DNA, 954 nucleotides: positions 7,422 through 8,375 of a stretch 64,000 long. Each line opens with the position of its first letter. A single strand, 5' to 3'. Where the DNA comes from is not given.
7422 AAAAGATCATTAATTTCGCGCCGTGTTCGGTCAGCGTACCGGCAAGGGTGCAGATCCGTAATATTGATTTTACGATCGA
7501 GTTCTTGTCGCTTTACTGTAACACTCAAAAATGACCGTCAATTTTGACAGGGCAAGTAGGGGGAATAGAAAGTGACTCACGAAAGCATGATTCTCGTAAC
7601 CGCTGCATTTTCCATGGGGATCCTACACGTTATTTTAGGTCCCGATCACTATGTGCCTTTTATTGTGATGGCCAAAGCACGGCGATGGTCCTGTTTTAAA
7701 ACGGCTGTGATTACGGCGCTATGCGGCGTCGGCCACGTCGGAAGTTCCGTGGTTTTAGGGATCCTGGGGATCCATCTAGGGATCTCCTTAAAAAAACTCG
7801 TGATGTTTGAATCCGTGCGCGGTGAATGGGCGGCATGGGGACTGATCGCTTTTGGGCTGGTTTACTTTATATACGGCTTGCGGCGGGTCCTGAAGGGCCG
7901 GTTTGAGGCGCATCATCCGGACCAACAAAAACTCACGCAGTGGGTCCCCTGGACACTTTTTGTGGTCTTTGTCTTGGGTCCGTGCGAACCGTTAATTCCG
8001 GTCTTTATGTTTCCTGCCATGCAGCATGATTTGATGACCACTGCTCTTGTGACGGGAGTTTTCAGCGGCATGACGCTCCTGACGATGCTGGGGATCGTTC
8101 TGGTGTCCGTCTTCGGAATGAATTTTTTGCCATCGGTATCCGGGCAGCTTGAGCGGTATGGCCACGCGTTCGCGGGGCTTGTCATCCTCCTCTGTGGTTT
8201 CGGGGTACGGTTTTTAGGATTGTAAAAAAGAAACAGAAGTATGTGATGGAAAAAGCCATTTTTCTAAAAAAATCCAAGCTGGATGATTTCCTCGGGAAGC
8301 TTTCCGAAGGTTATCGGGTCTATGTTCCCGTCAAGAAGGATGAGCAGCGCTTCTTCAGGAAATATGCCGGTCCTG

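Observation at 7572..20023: Group 4 membrane-bound [NiFe] hydrogenase with 7 Mrp antiporter-like subunits preceded by an AsrAB-like NAD(P)H/FeS module and a Ni transporter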

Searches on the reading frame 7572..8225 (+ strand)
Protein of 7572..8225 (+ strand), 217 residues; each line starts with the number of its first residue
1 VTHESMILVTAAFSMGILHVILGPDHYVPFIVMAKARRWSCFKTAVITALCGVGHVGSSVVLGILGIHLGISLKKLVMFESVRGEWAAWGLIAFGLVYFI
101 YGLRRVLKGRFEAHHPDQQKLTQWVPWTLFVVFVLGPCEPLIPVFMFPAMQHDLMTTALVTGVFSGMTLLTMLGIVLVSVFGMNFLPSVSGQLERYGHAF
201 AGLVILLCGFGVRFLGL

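Call 3: search_protein_families(library=pfam, proteins=[window:7572-8225:+], max_evalue=0.01)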
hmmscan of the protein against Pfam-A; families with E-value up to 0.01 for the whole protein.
window:7572-8225:+ (217 aa): 0 families

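Call 6: search_protein_families(library=ncbifam, proteins=[window:7572-8225:+], max_evalue=0.001)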
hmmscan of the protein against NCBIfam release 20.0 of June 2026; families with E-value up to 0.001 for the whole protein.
window:7572-8225:+ (217 aa): 0 families

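Call 20: search_protein_families(library=pfam, proteins=[window:7587-8225:+], max_evalue=0.1)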
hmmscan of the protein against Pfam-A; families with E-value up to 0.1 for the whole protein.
window:7587-8225:+ (212 aa): 0 families

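Call 44: find_homologous_proteins(query=P0121, max_evalue=0.001)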
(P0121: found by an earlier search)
Query P0121 (217 aa): 4397 proteins with E <= 0.001 among 5289 candidates; the best 120 are listed.
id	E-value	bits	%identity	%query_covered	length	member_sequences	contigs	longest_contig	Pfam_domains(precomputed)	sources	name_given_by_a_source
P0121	1.7e-138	478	100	100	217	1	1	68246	-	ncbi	ncbi:MAG: hypothetical protein ABH891_09375 [Candidatus Omnitrophota bacterium]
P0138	1.3e-114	400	86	98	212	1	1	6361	-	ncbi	ncbi:MAG: hypothetical protein V1673_03515 [Candidatus Omnitrophota bacterium]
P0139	1.1e-104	367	73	100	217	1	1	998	-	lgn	-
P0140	3.4e-102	359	75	98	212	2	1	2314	-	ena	-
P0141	5.0e-97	342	67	100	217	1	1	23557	-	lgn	-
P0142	3.6e-86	307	71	85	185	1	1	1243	-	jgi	jgi:sulfite exporter TauE/SafE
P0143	4.5e-76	274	57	100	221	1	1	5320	-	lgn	-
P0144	1.7e-72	262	54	100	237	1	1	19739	PF13386.13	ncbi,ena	-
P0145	4.5e-72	260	80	74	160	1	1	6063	-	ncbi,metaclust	ncbi:MAG: hypothetical protein UW69_C0084G0006, partial [Microgenomates group bacterium GW2011_GWA2_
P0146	1.0e-71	259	52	100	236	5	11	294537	PF13386.13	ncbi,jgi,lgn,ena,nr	ncbi:MAG: hypothetical protein A2Y03_09885 [Omnitrophica WOR_2 bacterium GWF2_38_59]|nr:MAG: hypothe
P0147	1.4e-71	259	51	100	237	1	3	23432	PF13386.13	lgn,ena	-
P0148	3.5e-71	258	52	100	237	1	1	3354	PF13386.13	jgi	jgi:sulfite exporter TauE/SafE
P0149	3.6e-71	258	52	100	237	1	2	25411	-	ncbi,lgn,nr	ncbi:MAG: hypothetical protein KKH94_04260 [Candidatus Omnitrophica bacterium]|nr:hypothetical prote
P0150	2.9e-70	255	53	98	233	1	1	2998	-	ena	-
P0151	2.9e-70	255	52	100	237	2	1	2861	-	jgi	-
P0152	3.9e-70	254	49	100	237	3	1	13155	PF13386.13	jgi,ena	-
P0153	6.2e-70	253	55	98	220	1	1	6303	PF13386.13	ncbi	-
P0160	3.9e-69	251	50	100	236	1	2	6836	PF13386.13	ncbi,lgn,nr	ncbi:MAG: sulfite exporter TauE/SafE family protein [Candidatus Omnitrophica bacterium]|nr:sulfite e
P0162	7.3e-69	250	51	100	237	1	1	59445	PF13386.13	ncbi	ncbi:MAG: sulfite exporter TauE/SafE family protein [Candidatus Omnitrophota bacterium]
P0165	1.9e-68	249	53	100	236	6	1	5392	PF13386.13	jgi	jgi:sulfite exporter TauE/SafE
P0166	1.9e-68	249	51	100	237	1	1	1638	PF13386.13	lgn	-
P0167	2.5e-68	248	51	100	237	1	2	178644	PF13386.13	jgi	-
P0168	2.8e-68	248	51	100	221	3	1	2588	PF13386.13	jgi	jgi:nickel/cobalt transporter (NicO) family protein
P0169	3.0e-68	248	52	100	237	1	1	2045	PF13386.13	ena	-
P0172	4.0e-68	248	51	100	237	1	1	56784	PF13386.13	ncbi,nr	ncbi:MAG: sulfite exporter TauE/SafE family protein [Candidatus Zapsychrus exili]|nr:sulfite exporte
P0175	5.1e-68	247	52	100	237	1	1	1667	PF13386.13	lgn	-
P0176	5.6e-68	247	52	100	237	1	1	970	PF13386.13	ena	-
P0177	5.8e-68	247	50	100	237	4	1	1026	PF13386.13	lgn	-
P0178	5.9e-68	247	52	100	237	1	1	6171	PF13386.13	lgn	-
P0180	7.2e-68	247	52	100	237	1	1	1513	PF13386.13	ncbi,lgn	-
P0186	1.1e-67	246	52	100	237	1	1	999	PF13386.13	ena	-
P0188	1.4e-67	246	49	100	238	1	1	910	PF13386.13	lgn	-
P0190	1.5e-67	246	51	100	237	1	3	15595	PF13386.13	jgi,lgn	-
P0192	1.6e-67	246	53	95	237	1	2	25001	PF13386.13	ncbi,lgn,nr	ncbi:MAG: sulfite exporter TauE/SafE family protein [Candidatus Ratteibacteria bacterium]|nr:sulfite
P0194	1.7e-67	245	52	100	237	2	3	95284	PF13386.13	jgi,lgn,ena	-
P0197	2.0e-67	245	52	100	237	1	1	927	PF13386.13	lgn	-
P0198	2.0e-67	245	51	100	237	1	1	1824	PF13386.13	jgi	jgi:sulfite exporter TauE/SafE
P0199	2.1e-67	245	51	100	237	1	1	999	PF13386.13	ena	-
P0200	2.2e-67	245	51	100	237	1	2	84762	PF13386.13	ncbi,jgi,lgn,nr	ncbi:MAG: sulfite exporter TauE/SafE family protein [Thermodesulfovibrionia bacterium]|nr:sulfite ex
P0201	2.3e-67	245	51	100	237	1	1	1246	PF13386.13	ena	-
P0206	2.7e-67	245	51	100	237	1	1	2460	PF13386.13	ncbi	-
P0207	2.9e-67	245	51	100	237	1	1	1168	PF13386.13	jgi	jgi:sulfite exporter TauE/SafE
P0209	3.2e-67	245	51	100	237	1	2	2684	PF13386.13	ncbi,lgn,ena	-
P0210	3.8e-67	244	51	100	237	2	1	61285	PF13386.13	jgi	-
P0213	4.6e-67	244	52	100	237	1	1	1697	PF13386.13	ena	-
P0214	5.7e-67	244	51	100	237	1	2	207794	PF13386.13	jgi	jgi:sulfite exporter TauE/SafE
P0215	5.7e-67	244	52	100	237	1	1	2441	PF13386.13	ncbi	-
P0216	6.7e-67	244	52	97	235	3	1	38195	PF13386.13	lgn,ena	-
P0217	6.8e-67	244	50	100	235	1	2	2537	PF13386.13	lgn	-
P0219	7.6e-67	243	50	100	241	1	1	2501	PF13386.13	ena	-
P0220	7.8e-67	243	52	99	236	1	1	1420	PF13386.13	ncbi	-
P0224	9.4e-67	243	51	100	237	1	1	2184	PF13386.13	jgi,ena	-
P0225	9.8e-67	243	51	100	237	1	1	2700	PF13386.13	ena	-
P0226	1.1e-66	243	52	100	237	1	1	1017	PF13386.13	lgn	-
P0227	1.3e-66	243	52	100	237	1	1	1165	PF13386.13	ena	-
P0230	1.4e-66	243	51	100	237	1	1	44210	PF13386.13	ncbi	-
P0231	1.4e-66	243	51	100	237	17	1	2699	PF13386.13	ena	-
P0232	1.4e-66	242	51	100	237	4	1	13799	PF13386.13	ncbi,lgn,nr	ncbi:MAG: sulfite exporter TauE/SafE family protein [candidate division Zixibacteria bacterium]|nr:s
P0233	1.5e-66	242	51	100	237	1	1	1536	PF13386.13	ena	-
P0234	1.6e-66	242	51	100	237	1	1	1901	PF13386.13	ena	-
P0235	1.6e-66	242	53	100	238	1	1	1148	PF13386.13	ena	-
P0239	1.8e-66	242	51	99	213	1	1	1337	PF13386.13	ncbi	-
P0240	1.9e-66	242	51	100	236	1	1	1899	PF13386.13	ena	-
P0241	1.9e-66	242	51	100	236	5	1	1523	PF13386.13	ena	-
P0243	1.9e-66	242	51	100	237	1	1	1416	PF13386.13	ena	-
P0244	2.1e-66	242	51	100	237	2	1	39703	PF13386.13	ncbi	-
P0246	2.2e-66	242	49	100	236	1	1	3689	PF13386.13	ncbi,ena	-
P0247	2.3e-66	242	50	100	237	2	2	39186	PF13386.13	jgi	-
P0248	2.3e-66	242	49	100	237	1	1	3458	PF13386.13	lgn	-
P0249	2.3e-66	242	51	97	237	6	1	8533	PF13386.13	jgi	jgi:nickel/cobalt transporter (NicO) family protein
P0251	2.5e-66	242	50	100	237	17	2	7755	PF13386.13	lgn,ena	-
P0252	2.7e-66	242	51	100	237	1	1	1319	PF13386.13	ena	-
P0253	2.9e-66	241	53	100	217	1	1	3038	PF13386.13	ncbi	-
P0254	3.1e-66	241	55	98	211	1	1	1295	PF13386.13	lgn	-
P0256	3.2e-66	241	50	100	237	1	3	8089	PF13386.13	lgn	-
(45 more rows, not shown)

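Call 56: find_homologous_proteins(query=P0131, max_evalue=1e-20)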
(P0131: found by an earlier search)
Query P0131 (435 aa): 2912 proteins with E <= 1e-20 among 8000 candidates; the best 120 are listed.
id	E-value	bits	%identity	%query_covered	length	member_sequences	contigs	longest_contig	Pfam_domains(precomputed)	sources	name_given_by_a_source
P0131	1.9e-291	984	100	100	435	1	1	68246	PF04055.28,PF01455.24,PF06968.19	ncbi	ncbi:MAG: radical SAM protein [Candidatus Omnitrophota bacterium]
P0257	3.3e-251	852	84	100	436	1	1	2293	PF04055.28,PF01455.24,PF06968.19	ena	-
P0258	2.5e-239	813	82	100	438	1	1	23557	PF04055.28,PF01455.24,PF06968.19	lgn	-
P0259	1.0e-205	702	69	99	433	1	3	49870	PF04055.28,PF01455.24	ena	-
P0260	1.4e-201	688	69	100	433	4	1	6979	PF04055.28,PF01455.24,PF06968.19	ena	-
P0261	1.6e-201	688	67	100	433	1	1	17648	PF04055.28,PF01455.24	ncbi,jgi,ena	-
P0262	2.7e-201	687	69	100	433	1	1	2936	PF04055.28,PF01455.24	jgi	jgi:biotin synthase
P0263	1.9e-200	685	70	100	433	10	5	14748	PF04055.28,PF01455.24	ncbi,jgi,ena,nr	ncbi:MAG: hypothetical protein A2351_04825 [Omnitrophica bacterium RIFOXYB12_FULL_50_7]|nr:MAG: hypo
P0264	2.2e-200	684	70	100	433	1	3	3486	PF04055.28,PF01455.24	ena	-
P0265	5.1e-198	677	67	100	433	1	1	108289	PF04055.28,PF01455.24,PF06968.19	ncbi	ncbi:MAG: HypC/HybG/HupF family hydrogenase formation chaperone [Candidatus Omnitrophota bacterium]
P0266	6.5e-198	676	70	100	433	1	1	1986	PF04055.28,PF01455.24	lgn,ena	-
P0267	2.5e-197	674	67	100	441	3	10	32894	PF04055.28,PF01455.24,PF06968.19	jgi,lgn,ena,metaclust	metaclust:\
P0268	1.1e-196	672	66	100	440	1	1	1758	PF04055.28,PF01455.24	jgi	jgi:biotin synthase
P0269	1.6e-196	672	68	100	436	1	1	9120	PF04055.28,PF01455.24,PF06968.19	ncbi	ncbi:radical SAM protein [Candidatus Omnitrophota bacterium]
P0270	1.7e-196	672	67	100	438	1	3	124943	PF04055.28,PF01455.24,PF06968.19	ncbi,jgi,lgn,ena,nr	ncbi:MAG TPA: radical SAM protein [Candidatus Omnitrophota bacterium]|nr:radical SAM protein [Candid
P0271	5.0e-194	663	66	100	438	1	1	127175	PF04055.28,PF01455.24,PF06968.19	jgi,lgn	-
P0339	2.8e-176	605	61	100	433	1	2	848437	PF04055.28,PF01455.24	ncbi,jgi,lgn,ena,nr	ncbi:MAG: HypC/HybG/HupF family hydrogenase formation chaperone [Candidatus Omnitrophica bacterium]|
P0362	9.2e-175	600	62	99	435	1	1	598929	PF04055.28,PF01455.24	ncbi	-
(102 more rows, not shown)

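Call 57: find_encoding_contigs(protein=P0339, flank=10000, max_places=1)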
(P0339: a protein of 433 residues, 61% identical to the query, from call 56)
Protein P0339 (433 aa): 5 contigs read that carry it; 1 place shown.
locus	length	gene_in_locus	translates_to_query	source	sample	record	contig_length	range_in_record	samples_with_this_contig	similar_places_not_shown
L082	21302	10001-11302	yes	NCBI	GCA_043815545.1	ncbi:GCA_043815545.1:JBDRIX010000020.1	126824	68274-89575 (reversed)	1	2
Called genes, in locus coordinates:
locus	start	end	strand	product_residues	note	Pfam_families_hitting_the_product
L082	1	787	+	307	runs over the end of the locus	PF00146:NADHdh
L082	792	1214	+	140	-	PF01058:Oxidored_q6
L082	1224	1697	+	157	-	PF00329:Complex1_30kDa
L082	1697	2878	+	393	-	PF00374:NiFeSe_Hases, PF00346:Complex1_49kDa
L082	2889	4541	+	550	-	PF00361:Proton_antipo_M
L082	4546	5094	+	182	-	PF13244:MbhD, PF20501:MbhE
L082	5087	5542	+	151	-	PF04039:MnhB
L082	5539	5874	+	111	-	PF00420:Oxidored_q2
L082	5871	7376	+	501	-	PF00662:Proton_antipo_N, PF10125:NADHdeh_related, PF00361:Proton_antipo_M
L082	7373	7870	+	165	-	PF01899:MNHE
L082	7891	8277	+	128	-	PF04066:MrpF_PhaF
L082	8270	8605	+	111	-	PF03334:PhaG_MnhG_YufB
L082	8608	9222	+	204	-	PF12837:Fer4_6 (weak), PF13237:Fer4_10, PF00037:Fer4, PF12838:Fer4_7, PF13187:Fer4_9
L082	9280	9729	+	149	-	PF01750:HycI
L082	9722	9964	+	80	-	PF01155:HypA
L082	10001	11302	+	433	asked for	PF01455:HupF_HypC, PF04055:Radical_SAM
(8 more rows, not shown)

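Call 58: find_encoding_contigs(protein=P0362, flank=10000, max_places=1)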
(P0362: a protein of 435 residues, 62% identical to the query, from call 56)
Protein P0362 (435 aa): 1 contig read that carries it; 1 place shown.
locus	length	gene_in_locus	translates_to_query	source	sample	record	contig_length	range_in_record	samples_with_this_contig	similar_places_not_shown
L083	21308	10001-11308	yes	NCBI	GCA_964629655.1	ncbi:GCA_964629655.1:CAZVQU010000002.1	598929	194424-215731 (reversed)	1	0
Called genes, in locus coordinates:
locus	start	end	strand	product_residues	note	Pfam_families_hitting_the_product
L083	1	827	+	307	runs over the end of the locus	PF00146:NADHdh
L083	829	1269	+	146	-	PF01058:Oxidored_q6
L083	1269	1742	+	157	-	PF00329:Complex1_30kDa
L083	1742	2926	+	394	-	PF00374:NiFeSe_Hases, PF00346:Complex1_49kDa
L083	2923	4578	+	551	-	PF00361:Proton_antipo_M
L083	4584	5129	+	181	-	PF13244:MbhD, PF20501:MbhE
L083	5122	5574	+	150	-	PF04039:MnhB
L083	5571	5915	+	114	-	PF00420:Oxidored_q2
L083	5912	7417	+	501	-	PF00662:Proton_antipo_N, PF10125:NADHdeh_related, PF00361:Proton_antipo_M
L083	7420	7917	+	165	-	PF01899:MNHE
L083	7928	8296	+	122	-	PF04066:MrpF_PhaF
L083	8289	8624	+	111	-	PF03334:PhaG_MnhG_YufB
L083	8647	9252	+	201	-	PF13187:Fer4_9 (faint), PF14697:Fer4_21 (weak), PF00037:Fer4, PF12837:Fer4_6 (weak), PF12838:Fer4_7 (weak)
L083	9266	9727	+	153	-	PF01750:HycI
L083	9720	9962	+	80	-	PF01155:HypA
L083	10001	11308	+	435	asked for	PF01455:HupF_HypC, PF04055:Radical_SAM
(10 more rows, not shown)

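Call 65: find_related_loci(query=P0131, collection=metagenome_contigs, flank=10000)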
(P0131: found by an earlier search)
Query P0131 (435 aa) in metagenome_contigs; peptide patterns used: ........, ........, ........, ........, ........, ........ (x = any residue, [..] = any of these).
163 stretches matched a pattern; 23 encode a relative of the query (tblastn E <= 1e-3); 23 distinct loci.
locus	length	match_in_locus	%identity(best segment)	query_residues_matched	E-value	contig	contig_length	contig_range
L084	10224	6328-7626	70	1-433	0e+0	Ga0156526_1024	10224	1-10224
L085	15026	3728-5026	67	1-433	0e+0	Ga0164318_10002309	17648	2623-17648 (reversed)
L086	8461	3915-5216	67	1-434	0e+0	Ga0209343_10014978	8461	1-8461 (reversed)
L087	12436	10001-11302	67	1-434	0e+0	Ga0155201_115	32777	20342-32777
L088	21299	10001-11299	67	1-433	0e+0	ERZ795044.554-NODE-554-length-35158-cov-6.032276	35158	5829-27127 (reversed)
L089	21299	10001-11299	66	1-433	0e+0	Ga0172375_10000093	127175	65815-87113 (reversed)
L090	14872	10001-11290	67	1-430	0e+0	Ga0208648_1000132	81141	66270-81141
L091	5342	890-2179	60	1-430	0e+0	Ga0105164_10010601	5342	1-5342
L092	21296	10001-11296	61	1-432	4e-179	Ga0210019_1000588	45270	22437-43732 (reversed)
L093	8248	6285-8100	60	1-430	3e-178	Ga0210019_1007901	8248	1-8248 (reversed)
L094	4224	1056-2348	59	1-431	0e+0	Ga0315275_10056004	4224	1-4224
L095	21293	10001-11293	59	1-431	2e-175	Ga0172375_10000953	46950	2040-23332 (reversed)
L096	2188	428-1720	59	1-431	0e+0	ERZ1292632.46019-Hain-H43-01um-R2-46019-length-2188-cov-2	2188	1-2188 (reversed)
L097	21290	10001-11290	58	1-430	6e-174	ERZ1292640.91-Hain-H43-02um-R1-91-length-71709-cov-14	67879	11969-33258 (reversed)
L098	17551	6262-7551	58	1-430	2e-173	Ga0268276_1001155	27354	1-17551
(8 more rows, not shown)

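Call 67: find_encoding_contigs(protein=P0271, flank=10000, max_places=1)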
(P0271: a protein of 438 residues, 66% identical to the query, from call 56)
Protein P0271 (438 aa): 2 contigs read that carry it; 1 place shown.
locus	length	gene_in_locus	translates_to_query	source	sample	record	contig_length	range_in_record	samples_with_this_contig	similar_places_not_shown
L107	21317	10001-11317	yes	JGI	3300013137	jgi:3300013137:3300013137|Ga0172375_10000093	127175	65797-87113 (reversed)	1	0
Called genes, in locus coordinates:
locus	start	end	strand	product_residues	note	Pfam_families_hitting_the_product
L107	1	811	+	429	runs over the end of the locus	PF00350:Dynamin_N (faint), PF01926:MMR_HSR1, PF18128:HydF_dimer, PF18133:HydF_tetramer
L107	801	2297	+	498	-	PF04055:Radical_SAM, PF06968:BATS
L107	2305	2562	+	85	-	-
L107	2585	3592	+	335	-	PF04055:Radical_SAM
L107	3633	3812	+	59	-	-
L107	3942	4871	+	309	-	PF04389:Peptidase_M28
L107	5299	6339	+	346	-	PF13187:Fer4_9 (faint), PF12797:Fer4_2 (faint), PF17179:Fer4_22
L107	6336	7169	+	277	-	PF00970:FAD_binding_6, PF00175:NAD_binding_1, PF10418:DHODB_Fe-S_bind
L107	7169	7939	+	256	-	PF01058:Oxidored_q6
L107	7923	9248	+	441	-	PF27537:HoxH (weak), PF00374:NiFeSe_Hases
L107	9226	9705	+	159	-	PF01750:HycI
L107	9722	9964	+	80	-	PF01155:HypA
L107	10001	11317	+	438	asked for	PF01455:HupF_HypC, PF04055:Radical_SAM, PF06968:BATS (weak)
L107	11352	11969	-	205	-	-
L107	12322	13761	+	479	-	PF00171:Aldedh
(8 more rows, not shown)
